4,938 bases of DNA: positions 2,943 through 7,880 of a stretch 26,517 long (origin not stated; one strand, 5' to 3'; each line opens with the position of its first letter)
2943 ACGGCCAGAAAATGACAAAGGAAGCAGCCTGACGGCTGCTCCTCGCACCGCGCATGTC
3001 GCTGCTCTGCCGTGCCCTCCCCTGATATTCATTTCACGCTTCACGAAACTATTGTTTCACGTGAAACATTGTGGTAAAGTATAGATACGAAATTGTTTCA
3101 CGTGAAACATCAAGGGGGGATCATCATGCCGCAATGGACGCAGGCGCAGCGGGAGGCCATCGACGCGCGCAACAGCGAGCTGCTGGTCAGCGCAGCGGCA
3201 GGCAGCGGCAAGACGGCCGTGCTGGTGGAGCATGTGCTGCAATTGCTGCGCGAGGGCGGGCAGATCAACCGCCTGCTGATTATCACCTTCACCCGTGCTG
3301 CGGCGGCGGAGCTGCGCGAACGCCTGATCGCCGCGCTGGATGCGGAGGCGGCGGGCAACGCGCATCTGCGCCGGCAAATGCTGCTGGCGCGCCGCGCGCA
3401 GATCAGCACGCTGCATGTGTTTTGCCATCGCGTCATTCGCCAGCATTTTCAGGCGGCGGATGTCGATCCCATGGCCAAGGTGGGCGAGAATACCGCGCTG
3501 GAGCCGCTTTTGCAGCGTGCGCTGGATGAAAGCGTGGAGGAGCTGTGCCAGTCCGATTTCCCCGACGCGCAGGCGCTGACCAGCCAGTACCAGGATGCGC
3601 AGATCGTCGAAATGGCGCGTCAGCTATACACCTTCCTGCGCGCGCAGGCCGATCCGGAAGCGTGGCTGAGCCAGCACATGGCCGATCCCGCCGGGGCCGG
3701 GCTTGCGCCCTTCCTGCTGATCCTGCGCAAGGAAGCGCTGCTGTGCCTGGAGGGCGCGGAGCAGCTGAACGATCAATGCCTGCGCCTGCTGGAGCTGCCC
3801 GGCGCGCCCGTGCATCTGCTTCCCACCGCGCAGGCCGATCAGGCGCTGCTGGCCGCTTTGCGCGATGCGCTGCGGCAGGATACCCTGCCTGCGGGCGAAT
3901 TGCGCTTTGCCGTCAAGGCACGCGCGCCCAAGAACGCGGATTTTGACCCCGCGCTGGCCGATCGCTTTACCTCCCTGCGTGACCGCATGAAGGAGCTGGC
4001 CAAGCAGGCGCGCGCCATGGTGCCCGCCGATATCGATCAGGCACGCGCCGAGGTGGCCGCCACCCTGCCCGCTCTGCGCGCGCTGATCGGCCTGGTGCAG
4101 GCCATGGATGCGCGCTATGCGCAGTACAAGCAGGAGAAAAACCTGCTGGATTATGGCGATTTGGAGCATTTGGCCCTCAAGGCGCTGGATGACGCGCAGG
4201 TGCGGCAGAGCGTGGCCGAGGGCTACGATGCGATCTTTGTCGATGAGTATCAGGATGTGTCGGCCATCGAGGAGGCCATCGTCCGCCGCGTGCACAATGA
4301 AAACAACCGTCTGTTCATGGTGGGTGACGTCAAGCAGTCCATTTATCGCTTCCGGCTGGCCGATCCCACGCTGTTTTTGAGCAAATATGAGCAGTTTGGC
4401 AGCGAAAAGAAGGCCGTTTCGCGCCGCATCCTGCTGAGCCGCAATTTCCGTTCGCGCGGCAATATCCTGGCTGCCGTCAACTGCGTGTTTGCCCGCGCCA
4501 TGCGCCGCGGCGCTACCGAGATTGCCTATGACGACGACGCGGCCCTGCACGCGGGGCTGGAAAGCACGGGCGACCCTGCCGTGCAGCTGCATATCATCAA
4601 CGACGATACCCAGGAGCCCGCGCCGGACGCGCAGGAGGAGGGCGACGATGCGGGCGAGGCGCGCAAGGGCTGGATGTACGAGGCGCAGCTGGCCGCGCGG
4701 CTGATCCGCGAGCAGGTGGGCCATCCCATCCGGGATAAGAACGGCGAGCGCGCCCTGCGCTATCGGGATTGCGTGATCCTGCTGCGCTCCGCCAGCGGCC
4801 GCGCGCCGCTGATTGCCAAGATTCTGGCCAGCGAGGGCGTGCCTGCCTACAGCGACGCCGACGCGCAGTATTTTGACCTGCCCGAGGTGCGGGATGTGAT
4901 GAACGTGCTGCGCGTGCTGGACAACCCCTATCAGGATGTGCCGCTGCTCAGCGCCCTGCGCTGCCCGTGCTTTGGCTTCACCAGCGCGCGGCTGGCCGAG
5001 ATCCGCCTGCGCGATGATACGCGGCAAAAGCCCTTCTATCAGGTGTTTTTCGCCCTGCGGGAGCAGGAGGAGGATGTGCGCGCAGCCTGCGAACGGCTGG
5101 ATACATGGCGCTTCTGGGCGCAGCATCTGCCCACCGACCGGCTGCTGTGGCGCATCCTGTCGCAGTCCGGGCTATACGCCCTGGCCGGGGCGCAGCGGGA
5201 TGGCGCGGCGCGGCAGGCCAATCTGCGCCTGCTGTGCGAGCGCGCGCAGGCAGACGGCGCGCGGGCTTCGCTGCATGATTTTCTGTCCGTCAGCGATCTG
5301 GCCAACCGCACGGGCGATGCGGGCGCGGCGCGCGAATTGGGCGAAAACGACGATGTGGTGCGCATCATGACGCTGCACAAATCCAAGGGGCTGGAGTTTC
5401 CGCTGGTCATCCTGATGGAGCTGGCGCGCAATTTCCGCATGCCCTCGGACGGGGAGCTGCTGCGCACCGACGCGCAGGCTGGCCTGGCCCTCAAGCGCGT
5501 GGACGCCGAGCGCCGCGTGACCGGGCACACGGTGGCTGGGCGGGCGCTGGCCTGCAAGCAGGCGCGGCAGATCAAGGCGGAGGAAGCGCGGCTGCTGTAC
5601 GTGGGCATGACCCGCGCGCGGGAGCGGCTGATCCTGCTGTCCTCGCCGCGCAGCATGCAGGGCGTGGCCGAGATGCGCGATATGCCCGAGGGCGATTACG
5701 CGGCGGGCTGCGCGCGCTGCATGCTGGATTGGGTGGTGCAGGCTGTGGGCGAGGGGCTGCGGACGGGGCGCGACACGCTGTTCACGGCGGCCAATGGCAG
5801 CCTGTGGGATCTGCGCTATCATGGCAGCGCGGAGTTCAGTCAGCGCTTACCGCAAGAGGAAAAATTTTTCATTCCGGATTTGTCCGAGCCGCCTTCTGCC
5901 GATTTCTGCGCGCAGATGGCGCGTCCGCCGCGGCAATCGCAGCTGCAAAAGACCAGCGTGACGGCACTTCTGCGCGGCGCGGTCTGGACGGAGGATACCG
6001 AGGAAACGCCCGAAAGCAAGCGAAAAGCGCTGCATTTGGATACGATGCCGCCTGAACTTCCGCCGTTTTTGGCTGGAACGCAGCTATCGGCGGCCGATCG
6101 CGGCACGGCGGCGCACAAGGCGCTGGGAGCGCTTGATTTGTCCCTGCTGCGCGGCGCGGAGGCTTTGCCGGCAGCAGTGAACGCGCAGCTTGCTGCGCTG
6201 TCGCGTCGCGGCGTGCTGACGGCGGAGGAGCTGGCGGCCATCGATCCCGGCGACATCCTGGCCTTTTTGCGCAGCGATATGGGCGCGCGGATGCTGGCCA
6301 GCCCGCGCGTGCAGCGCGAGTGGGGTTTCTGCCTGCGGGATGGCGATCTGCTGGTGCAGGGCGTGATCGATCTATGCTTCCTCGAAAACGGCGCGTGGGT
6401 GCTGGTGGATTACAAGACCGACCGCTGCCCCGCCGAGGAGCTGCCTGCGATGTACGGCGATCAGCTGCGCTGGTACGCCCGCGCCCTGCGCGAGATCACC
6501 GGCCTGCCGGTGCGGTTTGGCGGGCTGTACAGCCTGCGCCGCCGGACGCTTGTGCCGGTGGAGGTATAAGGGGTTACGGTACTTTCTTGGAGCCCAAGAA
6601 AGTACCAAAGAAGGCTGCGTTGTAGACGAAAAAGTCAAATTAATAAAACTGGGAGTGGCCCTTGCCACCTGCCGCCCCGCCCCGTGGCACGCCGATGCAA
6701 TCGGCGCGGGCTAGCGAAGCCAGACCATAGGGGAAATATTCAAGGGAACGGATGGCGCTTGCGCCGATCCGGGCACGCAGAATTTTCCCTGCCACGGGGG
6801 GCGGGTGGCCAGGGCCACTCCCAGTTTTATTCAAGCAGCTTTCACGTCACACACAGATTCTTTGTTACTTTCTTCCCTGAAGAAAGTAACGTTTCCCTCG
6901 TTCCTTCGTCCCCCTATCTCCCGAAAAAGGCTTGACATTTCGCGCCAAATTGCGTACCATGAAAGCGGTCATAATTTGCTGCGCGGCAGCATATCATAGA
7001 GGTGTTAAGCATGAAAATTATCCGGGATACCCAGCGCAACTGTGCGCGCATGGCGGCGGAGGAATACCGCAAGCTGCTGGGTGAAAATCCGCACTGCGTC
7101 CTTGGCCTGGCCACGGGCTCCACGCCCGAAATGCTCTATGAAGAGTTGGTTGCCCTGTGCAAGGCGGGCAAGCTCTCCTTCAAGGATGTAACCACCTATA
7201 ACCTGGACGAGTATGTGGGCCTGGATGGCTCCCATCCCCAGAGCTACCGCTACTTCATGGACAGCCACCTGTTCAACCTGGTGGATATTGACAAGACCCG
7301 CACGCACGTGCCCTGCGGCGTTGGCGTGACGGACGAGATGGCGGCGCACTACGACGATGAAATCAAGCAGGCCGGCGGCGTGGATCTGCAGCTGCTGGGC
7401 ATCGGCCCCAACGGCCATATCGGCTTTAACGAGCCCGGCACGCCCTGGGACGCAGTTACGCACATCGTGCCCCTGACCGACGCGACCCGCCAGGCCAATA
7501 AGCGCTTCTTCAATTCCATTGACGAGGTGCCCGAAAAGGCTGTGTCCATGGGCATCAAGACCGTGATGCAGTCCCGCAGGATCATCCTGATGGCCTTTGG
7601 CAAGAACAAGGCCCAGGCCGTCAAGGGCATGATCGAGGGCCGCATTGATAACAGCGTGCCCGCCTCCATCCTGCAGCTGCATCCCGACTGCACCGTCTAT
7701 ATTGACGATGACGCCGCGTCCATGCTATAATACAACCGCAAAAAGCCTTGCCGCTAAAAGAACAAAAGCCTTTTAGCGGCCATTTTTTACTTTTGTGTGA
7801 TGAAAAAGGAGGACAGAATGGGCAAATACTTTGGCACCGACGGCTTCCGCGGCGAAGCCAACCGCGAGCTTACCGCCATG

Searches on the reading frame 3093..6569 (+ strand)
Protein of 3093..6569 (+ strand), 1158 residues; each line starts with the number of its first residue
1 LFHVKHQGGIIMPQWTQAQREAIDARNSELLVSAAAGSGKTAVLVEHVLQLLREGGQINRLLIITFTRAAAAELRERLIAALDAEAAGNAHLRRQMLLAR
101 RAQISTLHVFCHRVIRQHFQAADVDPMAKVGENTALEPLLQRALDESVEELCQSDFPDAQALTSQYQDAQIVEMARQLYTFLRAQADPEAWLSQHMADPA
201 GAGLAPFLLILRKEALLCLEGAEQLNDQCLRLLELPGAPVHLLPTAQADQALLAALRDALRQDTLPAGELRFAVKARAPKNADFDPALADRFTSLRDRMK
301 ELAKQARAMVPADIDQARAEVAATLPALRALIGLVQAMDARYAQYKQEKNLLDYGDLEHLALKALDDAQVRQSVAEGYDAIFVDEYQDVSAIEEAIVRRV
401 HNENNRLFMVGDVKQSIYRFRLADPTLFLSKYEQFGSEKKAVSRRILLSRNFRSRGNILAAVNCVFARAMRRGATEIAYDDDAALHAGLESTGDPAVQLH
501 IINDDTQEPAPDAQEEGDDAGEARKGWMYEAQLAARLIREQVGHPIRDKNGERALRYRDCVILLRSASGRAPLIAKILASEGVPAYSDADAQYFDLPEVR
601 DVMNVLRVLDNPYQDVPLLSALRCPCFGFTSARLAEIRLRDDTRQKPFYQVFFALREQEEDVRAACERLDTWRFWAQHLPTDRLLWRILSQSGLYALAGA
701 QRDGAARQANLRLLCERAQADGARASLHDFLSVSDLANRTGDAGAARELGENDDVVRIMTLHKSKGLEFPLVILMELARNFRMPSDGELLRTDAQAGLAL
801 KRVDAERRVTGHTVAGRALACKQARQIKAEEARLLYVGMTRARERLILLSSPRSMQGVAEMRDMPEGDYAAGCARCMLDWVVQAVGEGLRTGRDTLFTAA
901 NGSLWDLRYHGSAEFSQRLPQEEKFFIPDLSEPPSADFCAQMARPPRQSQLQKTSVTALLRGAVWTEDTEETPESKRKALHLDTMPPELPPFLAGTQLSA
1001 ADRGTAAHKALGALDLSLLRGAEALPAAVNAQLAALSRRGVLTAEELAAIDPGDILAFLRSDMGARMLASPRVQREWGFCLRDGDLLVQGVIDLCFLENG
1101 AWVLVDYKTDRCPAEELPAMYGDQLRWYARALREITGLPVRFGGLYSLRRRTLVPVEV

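Call 4: search_protein_families(library=pfam, proteins=[window:3093-6569:+])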
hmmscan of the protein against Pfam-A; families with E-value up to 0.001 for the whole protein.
window:3093-6569:+ (1158 aa): 8 families
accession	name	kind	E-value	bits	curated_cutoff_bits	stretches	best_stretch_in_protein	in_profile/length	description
PF00580.27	UvrD-helicase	-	6.3e-55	187.2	23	1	15-435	1-270/271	UvrD/REP helicase N-terminal domain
PF13361.12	UvrD_C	-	1.1e-27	97.9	25.6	1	446-848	1-345/350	UvrD-like helicase C-terminal domain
PF13245.12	AAA_19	-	1e-17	65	25.1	1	19-421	1-134/134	AAA domain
PF13538.12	UvrD_C_2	-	7.1e-11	42.3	27.4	1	824-849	27-52/52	UvrD-like helicase C-terminal domain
PF12705.13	PDDEXK_1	-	3.2e-08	34.3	22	1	994-1136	28-173/247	PD-(D/E)XK nuclease superfamily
PF01443.25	Viral_helicase1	-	3e-05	24.4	21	0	369-423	51-104/228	Viral superfamily 1 RNA helicase core domain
PF13604.12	AAA_30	-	0.00017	21.9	27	0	17-78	4-66/191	AAA domain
PF00270.35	DEAD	-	0.00024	21.3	26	1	16-84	1-71/167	DEAD/DEAH box helicase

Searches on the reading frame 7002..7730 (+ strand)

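Call 4: search_protein_families(library=pfam, proteins=[window:7002-7730:+])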
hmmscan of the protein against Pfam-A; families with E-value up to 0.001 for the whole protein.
window:7002-7730:+ (242 aa): 1 family
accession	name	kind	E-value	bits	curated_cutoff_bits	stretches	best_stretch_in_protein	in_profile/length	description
PF01182.26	Glucosamine_iso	-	2.4e-21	77.1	27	1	11-225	7-217/225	Glucosamine-6-phosphate isomerases/6-phosphogluconolactonase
